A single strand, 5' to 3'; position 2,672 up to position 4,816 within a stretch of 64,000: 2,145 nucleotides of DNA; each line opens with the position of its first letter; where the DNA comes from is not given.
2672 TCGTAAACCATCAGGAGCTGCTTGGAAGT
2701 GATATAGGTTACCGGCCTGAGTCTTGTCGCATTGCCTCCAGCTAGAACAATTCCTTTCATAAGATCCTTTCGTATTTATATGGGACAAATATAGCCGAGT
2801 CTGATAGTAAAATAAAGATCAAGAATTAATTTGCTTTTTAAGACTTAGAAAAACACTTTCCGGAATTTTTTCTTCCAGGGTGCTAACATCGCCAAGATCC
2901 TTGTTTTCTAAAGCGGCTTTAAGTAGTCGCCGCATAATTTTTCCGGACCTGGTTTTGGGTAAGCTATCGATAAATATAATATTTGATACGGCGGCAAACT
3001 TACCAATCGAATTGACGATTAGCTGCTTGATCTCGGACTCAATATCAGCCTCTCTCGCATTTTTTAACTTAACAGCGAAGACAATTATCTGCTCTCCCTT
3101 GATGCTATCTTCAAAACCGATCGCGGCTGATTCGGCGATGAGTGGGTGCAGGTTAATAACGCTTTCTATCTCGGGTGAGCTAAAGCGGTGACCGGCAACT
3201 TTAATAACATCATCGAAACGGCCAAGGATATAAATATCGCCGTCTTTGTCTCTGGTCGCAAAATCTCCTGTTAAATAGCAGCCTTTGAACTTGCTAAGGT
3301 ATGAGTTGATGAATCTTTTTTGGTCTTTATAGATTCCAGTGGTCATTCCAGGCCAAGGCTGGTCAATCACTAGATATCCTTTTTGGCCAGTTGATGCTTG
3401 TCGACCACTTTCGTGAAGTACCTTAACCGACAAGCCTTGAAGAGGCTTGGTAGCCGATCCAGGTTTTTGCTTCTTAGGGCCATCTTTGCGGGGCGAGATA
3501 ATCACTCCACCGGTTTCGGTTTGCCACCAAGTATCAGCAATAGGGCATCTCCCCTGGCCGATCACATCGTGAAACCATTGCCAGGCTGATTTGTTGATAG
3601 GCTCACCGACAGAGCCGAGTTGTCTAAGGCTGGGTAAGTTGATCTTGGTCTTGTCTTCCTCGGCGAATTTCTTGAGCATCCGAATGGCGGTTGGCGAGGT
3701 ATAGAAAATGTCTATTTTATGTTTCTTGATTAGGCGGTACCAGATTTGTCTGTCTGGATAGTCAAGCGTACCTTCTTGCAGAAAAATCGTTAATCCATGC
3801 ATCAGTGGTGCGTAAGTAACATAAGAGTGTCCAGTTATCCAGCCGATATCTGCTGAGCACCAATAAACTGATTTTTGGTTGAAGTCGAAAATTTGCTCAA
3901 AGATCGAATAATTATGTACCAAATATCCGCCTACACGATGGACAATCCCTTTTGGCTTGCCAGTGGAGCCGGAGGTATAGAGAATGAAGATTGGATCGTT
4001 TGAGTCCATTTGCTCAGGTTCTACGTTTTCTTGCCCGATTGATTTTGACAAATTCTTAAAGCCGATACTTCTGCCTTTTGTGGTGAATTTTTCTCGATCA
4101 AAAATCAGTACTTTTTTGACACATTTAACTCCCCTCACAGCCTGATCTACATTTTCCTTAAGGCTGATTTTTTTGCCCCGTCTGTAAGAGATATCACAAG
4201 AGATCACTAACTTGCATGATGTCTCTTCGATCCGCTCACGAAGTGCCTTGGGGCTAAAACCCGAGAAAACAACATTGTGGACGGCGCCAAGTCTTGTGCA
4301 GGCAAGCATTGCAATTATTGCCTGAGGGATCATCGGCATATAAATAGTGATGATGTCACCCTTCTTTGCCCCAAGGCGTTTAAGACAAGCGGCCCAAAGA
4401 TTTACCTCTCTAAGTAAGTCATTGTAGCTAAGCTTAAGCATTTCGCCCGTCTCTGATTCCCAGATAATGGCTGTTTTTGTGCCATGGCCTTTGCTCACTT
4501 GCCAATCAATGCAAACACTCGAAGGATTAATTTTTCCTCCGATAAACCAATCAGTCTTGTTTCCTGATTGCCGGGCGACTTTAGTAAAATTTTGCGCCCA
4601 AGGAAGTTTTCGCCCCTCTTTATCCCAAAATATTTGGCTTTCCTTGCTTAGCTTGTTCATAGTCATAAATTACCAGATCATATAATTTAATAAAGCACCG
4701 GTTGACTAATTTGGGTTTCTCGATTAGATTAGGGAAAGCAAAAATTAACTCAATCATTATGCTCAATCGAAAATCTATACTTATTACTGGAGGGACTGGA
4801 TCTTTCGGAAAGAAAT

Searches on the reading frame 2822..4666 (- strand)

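Call 78: search_protein_families(library=pfam, proteins=[window:2822-4666:-], max_evalue=0.00001)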
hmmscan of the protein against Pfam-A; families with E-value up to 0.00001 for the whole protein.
window:2822-4666:- (615 aa): 3 families
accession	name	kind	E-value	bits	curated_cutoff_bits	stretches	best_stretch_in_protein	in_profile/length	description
PF00501.34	AMP-binding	-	5.2e-83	279.4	29.9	1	58-444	5-382/384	AMP-binding enzyme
PF13193.12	AMP-binding_C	-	4.6e-19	69.5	24.5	1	499-576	1-76/76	AMP-binding enzyme C-terminal domain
PF16177.11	ACAS_N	-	2.6e-07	30.8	27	1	9-51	11-54/55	Acetyl-coenzyme A synthetase N-terminus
